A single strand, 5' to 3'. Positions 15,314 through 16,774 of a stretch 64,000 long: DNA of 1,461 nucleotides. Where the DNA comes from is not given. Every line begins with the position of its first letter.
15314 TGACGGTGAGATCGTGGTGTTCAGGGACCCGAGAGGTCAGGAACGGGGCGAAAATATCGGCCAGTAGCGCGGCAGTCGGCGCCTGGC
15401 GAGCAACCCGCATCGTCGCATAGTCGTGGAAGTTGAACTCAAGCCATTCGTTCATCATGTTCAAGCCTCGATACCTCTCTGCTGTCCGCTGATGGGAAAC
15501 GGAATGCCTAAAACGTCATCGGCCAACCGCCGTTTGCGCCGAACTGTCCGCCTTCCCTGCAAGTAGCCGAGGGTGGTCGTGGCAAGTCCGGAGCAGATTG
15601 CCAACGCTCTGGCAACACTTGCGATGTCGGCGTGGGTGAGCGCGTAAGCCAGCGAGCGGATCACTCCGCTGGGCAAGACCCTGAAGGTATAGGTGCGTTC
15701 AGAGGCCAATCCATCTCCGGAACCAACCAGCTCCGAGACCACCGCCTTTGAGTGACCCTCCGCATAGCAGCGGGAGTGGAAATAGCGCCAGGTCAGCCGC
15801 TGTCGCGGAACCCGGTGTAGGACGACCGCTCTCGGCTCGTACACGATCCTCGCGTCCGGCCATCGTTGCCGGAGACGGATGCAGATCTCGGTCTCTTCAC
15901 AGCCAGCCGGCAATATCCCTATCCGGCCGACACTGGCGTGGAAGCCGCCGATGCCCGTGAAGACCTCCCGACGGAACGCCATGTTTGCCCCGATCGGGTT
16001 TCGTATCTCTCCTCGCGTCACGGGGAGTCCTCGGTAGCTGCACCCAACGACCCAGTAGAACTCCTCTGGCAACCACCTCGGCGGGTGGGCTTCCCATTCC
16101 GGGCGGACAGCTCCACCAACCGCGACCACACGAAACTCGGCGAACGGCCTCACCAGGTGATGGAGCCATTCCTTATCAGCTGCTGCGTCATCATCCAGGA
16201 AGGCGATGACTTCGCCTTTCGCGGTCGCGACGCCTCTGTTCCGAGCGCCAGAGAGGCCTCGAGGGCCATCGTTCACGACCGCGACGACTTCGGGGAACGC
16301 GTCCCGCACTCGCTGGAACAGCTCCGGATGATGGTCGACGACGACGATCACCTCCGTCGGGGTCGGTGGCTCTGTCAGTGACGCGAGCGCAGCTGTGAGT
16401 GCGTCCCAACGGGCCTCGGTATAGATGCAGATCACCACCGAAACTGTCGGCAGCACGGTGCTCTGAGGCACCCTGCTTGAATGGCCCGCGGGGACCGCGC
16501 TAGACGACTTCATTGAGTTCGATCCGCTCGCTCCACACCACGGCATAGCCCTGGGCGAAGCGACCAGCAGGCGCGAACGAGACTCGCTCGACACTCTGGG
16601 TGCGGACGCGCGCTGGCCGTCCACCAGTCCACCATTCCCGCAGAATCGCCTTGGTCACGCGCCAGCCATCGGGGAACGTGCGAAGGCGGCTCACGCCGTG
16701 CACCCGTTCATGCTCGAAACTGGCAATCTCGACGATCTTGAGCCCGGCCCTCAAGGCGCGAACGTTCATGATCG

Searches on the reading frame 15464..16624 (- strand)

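Call 22: search_protein_families(library=ncbifam, proteins=[window:15464-16624:-], max_evalue=1e-10)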
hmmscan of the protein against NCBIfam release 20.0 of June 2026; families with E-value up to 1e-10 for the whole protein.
window:15464-16624:- (387 aa): 5 families
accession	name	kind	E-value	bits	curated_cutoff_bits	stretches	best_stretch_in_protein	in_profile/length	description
NF041394.1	GtaseAglG_Halo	equivalog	1.2e-70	238.2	440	1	60-358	2-301/304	glucosyl-dolichyl phosphate glucuronosyltransferase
TIGR03965.1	mycofact_glyco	equivalog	1.3e-24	87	280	1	55-294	71-301/467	mycofactocin biosynthesis glycosyltransferase MftF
NF041875.1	EPS_EpsD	equivalog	2.4e-22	79.8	370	1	61-352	1-284/325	exopolysaccharide biosynthesis glycosyltransferase EpsD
NF038302.1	EPS_HpsE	equivalog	4.7e-18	65.2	300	1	62-294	4-246/307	hormogonium polysaccharide biosynthesis glycosyltransferase HpsE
NF038299.1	EPS_HpsN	equivalog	2.6e-12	46.3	425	0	59-173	1-119/317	hormogonium polysaccharide biosynthesis glycosyltransferase HpsN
